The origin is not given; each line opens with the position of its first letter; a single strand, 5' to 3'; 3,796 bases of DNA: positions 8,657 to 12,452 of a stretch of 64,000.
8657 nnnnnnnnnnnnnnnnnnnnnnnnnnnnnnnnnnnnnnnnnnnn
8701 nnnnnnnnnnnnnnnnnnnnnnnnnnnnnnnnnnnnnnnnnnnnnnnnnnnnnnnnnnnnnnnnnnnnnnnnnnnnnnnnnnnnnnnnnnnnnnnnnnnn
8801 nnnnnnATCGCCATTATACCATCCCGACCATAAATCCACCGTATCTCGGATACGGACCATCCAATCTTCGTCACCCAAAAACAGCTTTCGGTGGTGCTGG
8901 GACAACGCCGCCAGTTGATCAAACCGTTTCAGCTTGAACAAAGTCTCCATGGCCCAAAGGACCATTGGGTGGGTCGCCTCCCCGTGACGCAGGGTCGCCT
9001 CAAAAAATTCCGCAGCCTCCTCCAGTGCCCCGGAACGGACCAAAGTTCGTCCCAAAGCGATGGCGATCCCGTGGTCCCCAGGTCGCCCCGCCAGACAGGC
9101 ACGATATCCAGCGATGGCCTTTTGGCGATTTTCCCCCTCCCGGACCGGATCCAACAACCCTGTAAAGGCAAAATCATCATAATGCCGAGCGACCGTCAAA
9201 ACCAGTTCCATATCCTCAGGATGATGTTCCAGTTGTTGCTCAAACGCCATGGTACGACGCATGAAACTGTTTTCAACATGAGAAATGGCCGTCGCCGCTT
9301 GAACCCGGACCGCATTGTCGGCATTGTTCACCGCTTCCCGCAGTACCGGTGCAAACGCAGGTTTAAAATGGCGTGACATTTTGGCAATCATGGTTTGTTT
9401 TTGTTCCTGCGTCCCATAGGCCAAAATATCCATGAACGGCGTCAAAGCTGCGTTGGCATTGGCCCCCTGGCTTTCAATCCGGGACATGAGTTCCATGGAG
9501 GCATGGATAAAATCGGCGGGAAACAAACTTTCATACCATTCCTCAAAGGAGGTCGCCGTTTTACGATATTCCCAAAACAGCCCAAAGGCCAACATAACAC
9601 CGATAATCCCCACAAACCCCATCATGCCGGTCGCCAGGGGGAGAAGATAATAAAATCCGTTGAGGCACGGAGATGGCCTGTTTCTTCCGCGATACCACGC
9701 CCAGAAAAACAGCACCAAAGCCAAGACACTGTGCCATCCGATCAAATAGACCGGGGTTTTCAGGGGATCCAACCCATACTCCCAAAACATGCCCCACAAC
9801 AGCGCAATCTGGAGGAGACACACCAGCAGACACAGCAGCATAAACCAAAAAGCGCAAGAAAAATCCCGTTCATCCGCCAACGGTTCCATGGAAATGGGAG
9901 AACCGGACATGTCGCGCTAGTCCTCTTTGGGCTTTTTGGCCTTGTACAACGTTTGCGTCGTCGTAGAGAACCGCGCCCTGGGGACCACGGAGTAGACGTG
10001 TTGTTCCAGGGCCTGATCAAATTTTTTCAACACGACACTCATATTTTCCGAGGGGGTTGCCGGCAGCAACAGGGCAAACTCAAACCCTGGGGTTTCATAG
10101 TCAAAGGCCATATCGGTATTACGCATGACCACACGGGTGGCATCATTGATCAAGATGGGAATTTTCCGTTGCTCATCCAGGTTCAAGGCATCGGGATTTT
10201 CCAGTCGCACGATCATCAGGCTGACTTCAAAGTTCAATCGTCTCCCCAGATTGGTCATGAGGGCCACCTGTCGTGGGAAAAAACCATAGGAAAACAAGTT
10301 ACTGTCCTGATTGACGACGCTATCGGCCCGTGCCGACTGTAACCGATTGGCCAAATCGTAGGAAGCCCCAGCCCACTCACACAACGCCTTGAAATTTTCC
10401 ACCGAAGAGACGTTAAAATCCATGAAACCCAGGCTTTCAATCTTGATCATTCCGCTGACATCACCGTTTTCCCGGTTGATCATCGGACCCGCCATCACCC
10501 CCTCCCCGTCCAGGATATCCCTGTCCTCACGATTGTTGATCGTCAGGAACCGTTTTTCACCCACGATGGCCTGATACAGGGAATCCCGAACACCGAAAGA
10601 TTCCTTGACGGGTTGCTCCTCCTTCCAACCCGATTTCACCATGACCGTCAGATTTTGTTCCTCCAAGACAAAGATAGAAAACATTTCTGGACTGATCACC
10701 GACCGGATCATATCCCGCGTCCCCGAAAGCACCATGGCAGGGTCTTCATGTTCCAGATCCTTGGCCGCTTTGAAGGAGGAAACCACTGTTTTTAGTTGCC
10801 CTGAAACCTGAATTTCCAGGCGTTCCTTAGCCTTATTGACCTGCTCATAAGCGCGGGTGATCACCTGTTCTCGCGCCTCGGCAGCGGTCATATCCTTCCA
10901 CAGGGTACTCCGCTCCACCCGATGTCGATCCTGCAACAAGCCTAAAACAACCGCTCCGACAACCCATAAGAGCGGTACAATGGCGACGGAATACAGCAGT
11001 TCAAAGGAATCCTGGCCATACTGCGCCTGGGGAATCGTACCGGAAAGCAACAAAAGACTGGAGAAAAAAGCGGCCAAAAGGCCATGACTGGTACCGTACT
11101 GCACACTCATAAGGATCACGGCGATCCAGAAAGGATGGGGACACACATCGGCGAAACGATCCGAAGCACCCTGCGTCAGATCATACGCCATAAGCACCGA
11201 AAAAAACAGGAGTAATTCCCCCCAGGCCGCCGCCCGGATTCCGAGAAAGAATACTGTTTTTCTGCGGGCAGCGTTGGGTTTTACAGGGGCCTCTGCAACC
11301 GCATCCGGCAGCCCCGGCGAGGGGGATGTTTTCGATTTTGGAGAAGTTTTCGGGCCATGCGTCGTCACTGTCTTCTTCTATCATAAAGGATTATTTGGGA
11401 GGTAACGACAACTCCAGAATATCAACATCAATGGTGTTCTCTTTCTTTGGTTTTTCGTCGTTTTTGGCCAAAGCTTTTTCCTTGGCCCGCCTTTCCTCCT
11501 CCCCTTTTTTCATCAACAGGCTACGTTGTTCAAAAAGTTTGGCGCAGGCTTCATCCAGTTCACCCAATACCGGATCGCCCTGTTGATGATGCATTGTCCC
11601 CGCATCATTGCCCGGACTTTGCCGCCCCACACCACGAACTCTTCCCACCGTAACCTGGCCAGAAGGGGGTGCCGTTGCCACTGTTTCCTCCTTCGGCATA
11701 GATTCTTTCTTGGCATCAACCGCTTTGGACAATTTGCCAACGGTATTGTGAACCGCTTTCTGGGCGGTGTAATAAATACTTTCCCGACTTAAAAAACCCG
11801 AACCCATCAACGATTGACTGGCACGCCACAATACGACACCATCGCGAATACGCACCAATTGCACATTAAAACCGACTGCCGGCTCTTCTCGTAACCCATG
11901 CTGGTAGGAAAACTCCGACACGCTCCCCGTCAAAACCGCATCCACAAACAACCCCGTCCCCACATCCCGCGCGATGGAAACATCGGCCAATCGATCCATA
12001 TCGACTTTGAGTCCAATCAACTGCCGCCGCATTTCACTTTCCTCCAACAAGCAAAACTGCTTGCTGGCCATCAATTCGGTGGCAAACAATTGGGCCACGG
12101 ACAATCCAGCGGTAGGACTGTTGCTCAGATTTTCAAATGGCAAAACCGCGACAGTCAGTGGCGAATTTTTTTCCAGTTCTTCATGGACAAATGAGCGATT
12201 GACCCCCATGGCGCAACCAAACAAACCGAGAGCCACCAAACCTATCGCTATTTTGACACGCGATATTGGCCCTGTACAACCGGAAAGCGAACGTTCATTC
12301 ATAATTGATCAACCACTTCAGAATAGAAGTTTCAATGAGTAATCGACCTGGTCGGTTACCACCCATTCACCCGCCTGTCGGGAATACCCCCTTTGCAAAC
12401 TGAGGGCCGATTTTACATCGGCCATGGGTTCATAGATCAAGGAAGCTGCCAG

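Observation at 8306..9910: PelE fused to a cyclic-nucleotide-binding domain: a possible second nucleotide input into Pel synthesis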

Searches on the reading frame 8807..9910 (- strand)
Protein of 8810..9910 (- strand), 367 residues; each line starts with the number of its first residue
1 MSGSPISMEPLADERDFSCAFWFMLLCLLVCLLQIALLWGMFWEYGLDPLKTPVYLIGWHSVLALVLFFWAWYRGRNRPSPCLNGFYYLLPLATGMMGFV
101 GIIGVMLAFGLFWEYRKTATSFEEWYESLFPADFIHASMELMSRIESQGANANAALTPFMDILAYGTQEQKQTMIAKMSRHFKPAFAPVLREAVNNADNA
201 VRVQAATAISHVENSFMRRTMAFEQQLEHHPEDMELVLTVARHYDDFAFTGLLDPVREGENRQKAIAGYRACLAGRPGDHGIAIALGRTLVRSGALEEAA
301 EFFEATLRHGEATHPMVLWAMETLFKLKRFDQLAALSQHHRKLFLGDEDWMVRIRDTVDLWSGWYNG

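Call 21: find_homologous_proteins(query=A1, max_evalue=0.001)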
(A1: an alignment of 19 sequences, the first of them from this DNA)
Query A1 (19 sequences) (368 aa, profile of the alignment): 24 proteins with E <= 0.001 among 8000 candidates.
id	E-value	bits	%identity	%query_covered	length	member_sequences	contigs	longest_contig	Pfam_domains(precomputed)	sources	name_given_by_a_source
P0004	1.3e-138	480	69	98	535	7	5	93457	PF14559.13,PF13432.13,PF00027.36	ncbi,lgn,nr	ncbi:MAG: cyclic nucleotide-binding domain-containing protein [Magnetococcales bacterium]|nr:cyclic 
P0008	1.1e-137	477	41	99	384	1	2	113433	PF14559.13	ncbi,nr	ncbi:MAG: hypothetical protein HQL82_01230 [Magnetococcales bacterium]|nr:hypothetical protein [Magn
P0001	2.3e-137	476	95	100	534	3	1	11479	PF00027.36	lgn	-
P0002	7.5e-135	468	92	100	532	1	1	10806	PF00027.36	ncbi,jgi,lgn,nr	ncbi:MAG: cyclic nucleotide-binding domain-containing protein [Nitrospirae bacterium]|nr:cyclic nucl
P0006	2.1e-134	466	60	100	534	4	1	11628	PF14559.13,PF00027.36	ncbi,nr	ncbi:MAG: cyclic nucleotide-binding domain-containing protein [Magnetococcales bacterium]|nr:cyclic 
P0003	3.2e-134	466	85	100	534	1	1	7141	PF00027.36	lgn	-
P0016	1.6e-131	457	42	66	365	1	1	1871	-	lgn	-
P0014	1.2e-130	454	37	85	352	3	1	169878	-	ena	-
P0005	1.4e-130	454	66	100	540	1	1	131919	PF00027.36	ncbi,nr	ncbi:MAG: cyclic nucleotide-binding domain-containing protein [Magnetococcales bacterium]|nr:cyclic 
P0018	2.2e-130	453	43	58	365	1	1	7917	-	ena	-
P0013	3.0e-128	446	40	74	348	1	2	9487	-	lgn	-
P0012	6.0e-128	445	39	80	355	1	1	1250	-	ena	-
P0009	7.7e-128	445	40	94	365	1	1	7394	PF14559.13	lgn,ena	-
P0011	9.1e-128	444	39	76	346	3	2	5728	PF14559.13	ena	-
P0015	2.1e-123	430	37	79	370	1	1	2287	-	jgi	jgi:hypothetical protein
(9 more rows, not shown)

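Call 33: search_protein_representatives(alignment_id=A1)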
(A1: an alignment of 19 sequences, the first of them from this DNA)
Query: 19 sequences, 357 profile positions. Proteins with E-value up to 0.001 (for the whole library): 26153; up to 1e-10: 2609; up to 1e-30: 592. The best 150 are listed.
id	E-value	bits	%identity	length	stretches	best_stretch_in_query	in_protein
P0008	3.6e-138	476.9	-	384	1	7-355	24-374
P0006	6.6e-135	466.2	-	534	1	2-355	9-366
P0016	5.0e-132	456.7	-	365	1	18-356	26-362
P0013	9.6e-129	445.9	-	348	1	9-354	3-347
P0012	1.9e-128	444.9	-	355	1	11-355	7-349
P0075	7.2e-118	410.1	-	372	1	21-353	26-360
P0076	1.9e-115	402.2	-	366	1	20-354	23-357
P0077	7.1e-113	393.7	-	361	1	22-356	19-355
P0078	7.4e-113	393.7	-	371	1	7-354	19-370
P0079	6.4e-112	390.6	-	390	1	15-354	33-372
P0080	2.0e-111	388.9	-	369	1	28-355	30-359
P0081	5.5e-111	387.5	-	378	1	19-356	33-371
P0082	2.2e-108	378.9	-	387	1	23-354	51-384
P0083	9.8e-108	376.8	-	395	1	15-353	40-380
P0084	9.9e-108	376.8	-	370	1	22-352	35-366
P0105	1.1e-103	363.4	-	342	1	11-351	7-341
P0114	6.9e-102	357.6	-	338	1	21-354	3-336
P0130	3.4e-99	348.7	-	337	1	23-352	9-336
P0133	1.4e-98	346.7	-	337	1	39-354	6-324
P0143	5.8e-97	341.4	-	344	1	22-352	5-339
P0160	1.7e-94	333.2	-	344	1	20-351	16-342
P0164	4.9e-94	331.7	-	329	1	30-354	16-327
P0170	5.4e-93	328.3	-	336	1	22-352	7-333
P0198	3.5e-88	312.5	-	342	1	15-353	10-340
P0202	8.4e-88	311.2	-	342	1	19-354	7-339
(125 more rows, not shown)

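Call 36: search_dna_similar(query=window:8810-9910:-, collection=plasmids, mode=protein, max_evalue=0.001, max_rows=15)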
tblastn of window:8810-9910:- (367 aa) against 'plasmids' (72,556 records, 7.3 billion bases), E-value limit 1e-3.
Records with a match: 3; places in all: 3; records where one place covers at least 80% of the query: 2.
Best place of each record, by identity: <60% 3.
By first word of the organism name: Azospirillum 3.
By predicted mobility (MOB-suite, as given by PLSDB): non-mobilizable 2; mobilizable 1.
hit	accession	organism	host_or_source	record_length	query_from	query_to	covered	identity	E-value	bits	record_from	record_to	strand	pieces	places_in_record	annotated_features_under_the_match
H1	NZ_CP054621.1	Azospirillum oryzae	cell culture,soil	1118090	60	361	82%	37.9%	7e-36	145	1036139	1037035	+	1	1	record has no annotation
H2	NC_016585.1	Azospirillum lipoferum 4B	-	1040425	63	363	82%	37.3%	9e-31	130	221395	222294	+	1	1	none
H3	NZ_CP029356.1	Azospirillum thermophilum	cell culture,hot spring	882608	115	363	68%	41.2%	3e-44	170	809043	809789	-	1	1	hypothetical protein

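Call 53: find_homologous_proteins(query=A5, max_evalue=1e-10)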
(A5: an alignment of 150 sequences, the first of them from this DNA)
Query A5 (150 sequences) (368 aa, profile of the alignment): 23 proteins with E <= 1e-10 among 8000 candidates.
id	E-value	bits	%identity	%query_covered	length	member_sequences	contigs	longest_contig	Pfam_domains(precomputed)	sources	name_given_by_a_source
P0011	1.0e-127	444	39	76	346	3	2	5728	PF14559.13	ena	-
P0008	1.9e-122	427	41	99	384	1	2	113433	PF14559.13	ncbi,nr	ncbi:MAG: hypothetical protein HQL82_01230 [Magnetococcales bacterium]|nr:hypothetical protein [Magn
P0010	4.0e-121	422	41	85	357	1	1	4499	PF13432.13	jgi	jgi:polysaccharide biosynthesis protein PelE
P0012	6.6e-119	415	39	80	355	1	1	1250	-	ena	-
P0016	9.3e-119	415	42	66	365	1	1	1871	-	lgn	-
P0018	5.0e-116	406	43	58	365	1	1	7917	-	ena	-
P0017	1.3e-115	404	38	72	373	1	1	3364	PF14559.13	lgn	-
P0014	4.5e-114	399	37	85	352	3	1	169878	-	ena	-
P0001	3.8e-113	396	95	100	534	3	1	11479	PF00027.36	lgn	-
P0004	1.9e-112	394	69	98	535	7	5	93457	PF14559.13,PF13432.13,PF00027.36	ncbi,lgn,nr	ncbi:MAG: cyclic nucleotide-binding domain-containing protein [Magnetococcales bacterium]|nr:cyclic 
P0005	2.3e-112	394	66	100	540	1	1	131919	PF00027.36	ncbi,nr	ncbi:MAG: cyclic nucleotide-binding domain-containing protein [Magnetococcales bacterium]|nr:cyclic 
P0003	1.7e-111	391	85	100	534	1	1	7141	PF00027.36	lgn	-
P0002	2.4e-111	390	92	100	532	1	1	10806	PF00027.36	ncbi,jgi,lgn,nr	ncbi:MAG: cyclic nucleotide-binding domain-containing protein [Nitrospirae bacterium]|nr:cyclic nucl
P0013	4.9e-111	389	40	74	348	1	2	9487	-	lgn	-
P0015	1.4e-110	388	37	79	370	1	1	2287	-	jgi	jgi:hypothetical protein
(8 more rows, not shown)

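Call 64: list_cluster_members(proteins=[P0164, P0130, P0133, P0170, P0114, P0105, P0198, P0202, P0143, P0160])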
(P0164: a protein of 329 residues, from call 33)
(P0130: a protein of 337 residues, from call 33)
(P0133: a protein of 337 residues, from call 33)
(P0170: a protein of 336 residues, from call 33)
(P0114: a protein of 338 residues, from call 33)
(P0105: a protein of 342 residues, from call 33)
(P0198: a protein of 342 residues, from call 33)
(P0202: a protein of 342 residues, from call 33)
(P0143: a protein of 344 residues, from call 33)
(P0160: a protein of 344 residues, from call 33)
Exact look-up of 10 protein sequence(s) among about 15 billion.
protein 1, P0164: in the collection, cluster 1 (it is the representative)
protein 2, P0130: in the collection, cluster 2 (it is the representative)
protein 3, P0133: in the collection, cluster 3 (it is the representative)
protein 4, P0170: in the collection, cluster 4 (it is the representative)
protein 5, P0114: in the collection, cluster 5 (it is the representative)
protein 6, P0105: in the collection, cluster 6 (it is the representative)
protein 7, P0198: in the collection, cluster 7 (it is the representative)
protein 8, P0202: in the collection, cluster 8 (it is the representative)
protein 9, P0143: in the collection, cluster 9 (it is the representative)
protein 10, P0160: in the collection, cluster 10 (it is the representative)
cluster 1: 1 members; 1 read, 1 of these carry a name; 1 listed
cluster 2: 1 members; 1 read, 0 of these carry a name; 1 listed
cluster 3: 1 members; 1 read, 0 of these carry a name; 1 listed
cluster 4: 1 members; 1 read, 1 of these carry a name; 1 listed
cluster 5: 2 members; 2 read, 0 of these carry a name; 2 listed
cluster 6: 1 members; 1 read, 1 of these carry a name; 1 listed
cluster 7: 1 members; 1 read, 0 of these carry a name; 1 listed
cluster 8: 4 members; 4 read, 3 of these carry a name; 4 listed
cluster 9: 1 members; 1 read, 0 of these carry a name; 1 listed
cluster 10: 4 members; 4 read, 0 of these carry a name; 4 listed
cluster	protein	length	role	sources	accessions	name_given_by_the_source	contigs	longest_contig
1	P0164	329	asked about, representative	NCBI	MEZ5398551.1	MAG: tetratricopeptide repeat protein [Bryobacteraceae bacterium]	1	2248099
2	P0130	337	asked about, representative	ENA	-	-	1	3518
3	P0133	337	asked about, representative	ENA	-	-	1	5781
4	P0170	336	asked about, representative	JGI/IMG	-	hypothetical protein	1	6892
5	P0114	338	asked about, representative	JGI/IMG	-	-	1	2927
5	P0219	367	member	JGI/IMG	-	-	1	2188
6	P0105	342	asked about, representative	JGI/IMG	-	polysaccharide biosynthesis protein PelE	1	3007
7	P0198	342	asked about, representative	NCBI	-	-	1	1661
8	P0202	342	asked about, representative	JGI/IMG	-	hypothetical protein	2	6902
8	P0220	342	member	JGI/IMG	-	hypothetical protein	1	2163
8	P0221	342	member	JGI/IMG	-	hypothetical protein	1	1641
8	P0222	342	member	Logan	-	-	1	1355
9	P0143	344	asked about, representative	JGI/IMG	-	-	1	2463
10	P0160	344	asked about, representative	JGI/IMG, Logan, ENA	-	-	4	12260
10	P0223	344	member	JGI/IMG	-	-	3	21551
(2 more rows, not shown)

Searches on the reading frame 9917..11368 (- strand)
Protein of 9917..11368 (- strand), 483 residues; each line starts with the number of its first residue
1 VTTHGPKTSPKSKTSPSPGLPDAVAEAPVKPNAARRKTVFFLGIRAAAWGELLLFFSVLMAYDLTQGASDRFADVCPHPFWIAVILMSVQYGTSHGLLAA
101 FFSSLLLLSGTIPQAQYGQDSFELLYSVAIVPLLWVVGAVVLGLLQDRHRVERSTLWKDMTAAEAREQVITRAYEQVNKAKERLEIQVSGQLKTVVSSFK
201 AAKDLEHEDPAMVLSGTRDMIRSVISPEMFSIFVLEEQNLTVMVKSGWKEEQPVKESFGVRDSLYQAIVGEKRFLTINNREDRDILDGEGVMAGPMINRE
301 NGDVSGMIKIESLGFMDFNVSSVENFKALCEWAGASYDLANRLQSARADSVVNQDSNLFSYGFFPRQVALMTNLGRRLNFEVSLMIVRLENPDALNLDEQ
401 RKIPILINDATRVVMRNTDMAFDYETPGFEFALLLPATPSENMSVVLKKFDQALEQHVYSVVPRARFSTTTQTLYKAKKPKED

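Call 5: search_protein_families(library=pfam, proteins=[window:9917-11368:-], max_evalue=0.01)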
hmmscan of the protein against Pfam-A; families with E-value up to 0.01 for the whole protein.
window:9917-11368:- (483 aa): 1 family
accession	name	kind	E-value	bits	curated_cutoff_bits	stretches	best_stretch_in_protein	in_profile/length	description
PF13492.12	GAF_3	-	8e-13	49.4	27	1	211-334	3-124/129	GAF domain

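Call 6: search_protein_families(library=ncbifam, proteins=[window:9917-11368:-], max_evalue=0.01)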
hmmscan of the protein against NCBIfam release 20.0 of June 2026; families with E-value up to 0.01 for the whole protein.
window:9917-11368:- (483 aa): 0 families

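Call 24: search_solved_structures(query=window:9917-11368:-, max_evalue=0.01, show_alignments=1)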
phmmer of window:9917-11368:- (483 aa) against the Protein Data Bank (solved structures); distinct sequences matched with E-value up to 0.01: 0.

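Call 27: search_solved_structures(query=A2, max_evalue=1, show_alignments=1)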
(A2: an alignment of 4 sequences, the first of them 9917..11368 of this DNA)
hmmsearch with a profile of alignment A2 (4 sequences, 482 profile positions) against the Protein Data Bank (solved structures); distinct sequences matched with E-value up to 1: 3.
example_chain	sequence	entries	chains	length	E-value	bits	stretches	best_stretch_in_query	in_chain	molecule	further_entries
3ign_A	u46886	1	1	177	0.22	13.4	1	407-466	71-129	Diguanylate cyclase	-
9ly6_A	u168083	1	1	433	0.28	13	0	206-267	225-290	CD276 antigen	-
9ly5_C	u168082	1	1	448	0.31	12.9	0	206-267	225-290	CD276 antigen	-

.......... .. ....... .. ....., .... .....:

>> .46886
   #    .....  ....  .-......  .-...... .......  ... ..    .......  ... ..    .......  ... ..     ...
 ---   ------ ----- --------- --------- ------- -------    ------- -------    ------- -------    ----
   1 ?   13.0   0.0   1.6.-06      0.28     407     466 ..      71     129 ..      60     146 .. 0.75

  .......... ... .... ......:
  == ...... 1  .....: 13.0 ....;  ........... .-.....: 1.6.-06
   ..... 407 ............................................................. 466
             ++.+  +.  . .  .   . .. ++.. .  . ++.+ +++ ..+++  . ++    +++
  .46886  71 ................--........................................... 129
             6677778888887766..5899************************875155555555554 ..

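Call 83: search_solved_structures(query=A6, max_evalue=1, show_alignments=2)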
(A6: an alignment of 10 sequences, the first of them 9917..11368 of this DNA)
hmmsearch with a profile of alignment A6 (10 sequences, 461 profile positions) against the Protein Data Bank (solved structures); distinct sequences matched with E-value up to 1: 13.
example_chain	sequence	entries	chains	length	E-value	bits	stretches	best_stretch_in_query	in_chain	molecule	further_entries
3ign_A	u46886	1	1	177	0.00011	24.1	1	380-448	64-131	Diguanylate cyclase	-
6d9m_A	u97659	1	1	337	0.018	16.8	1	329-446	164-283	Fusion protein of Endolysin,Response receiver sensor diguanylate cyclase, GAF domain-conta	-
7e6g_A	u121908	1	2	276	0.069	14.8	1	375-439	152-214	Putative GGDEF domain protein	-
3lv9_A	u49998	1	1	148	0.14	13.8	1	235-311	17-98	Putative transporter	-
9t28_A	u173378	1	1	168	0.29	12.8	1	391-434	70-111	diguanylate cyclase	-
3i5c_A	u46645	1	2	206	0.35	12.5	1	388-434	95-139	Fusion of General control protein GCN4 and WSPR response regulator protein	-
3i5b_A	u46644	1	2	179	0.36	12.5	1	391-434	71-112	WspR response regulator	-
3ezu_A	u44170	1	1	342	0.39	12.4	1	344-444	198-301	GGDEF domain protein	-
5euh_A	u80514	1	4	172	0.62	11.7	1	374-446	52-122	Putative GGDEF domain membrane protein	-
4wxw_A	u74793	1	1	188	0.8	11.3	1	379-453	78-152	Uncharacterized protein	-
3i5a_A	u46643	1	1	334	0.8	11.3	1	388-433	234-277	Response regulator/GGDEF domain protein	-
4wxo_A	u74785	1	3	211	0.92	11.1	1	379-453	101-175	Uncharacterized protein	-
7c12_A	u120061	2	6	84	0.95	11.1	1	255-291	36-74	Glutaredoxin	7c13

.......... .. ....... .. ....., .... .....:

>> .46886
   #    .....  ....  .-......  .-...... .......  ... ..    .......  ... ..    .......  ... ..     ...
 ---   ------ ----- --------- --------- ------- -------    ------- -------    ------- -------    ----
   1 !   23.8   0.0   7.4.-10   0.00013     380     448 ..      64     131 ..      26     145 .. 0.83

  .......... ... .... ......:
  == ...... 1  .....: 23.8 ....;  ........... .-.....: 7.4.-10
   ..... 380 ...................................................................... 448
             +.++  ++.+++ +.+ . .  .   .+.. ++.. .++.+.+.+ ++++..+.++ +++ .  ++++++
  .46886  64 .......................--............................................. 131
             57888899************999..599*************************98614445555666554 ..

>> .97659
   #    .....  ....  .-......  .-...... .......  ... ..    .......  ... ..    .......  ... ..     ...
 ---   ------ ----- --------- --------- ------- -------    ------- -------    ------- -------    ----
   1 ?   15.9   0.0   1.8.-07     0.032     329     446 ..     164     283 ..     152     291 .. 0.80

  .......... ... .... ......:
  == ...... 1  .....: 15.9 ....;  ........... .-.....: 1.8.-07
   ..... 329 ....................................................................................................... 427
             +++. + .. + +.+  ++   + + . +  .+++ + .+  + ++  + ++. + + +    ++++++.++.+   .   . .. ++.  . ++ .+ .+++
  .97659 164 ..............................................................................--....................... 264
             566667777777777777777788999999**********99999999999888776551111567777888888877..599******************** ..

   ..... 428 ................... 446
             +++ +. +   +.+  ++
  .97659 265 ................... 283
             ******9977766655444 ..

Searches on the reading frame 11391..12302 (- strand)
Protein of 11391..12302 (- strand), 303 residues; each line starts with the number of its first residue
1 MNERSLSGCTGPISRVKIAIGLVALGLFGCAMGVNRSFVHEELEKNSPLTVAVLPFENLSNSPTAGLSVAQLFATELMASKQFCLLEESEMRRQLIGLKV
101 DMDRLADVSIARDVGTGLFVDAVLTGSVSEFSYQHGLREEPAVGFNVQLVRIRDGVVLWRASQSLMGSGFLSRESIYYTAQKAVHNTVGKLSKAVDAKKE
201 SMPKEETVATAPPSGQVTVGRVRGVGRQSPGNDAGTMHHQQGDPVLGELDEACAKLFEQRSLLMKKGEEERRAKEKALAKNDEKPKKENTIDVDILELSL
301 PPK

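Call 5: search_protein_families(library=pfam, proteins=[window:11391-12302:-], max_evalue=0.01)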
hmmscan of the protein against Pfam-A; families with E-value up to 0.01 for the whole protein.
window:11391-12302:- (303 aa): 1 family
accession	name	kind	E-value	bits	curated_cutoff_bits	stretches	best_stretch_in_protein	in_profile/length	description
PF04052.18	TolB_N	-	0.0048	17.4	22.4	0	45-95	9-59/106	TolB amino-terminal domain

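Call 6: search_protein_families(library=ncbifam, proteins=[window:11391-12302:-], max_evalue=0.01)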
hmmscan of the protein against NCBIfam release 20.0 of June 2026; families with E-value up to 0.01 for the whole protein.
window:11391-12302:- (303 aa): 1 family
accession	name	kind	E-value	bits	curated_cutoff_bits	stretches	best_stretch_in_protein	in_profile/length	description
TIGR02722.1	lp_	equivalog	0.0047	17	110.55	0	74-161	95-183/189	penicillin-binding protein activator LpoB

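Call 62: search_solved_structures(query=window:11391-12302:-, max_evalue=1)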
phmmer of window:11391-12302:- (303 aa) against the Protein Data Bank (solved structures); distinct sequences matched with E-value up to 1: 5.
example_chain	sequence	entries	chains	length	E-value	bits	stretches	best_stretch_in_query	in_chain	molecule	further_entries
9h80_C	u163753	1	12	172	5e-10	42.4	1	18-191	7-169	PelC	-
5t0z_A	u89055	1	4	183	1e-06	31.5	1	52-195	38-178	Lipoprotein, putative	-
5t11_A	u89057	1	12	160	2.4e-06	30.3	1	50-167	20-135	Uncharacterized protein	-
5t10_A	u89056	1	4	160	3.1e-06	29.9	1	50-167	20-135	Uncharacterized protein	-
6tb4_C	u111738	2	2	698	0.16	14.5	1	180-231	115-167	SAGA-associated factor 73 (Sgf73) | Subunit of SAGA histone acetyltransferase complex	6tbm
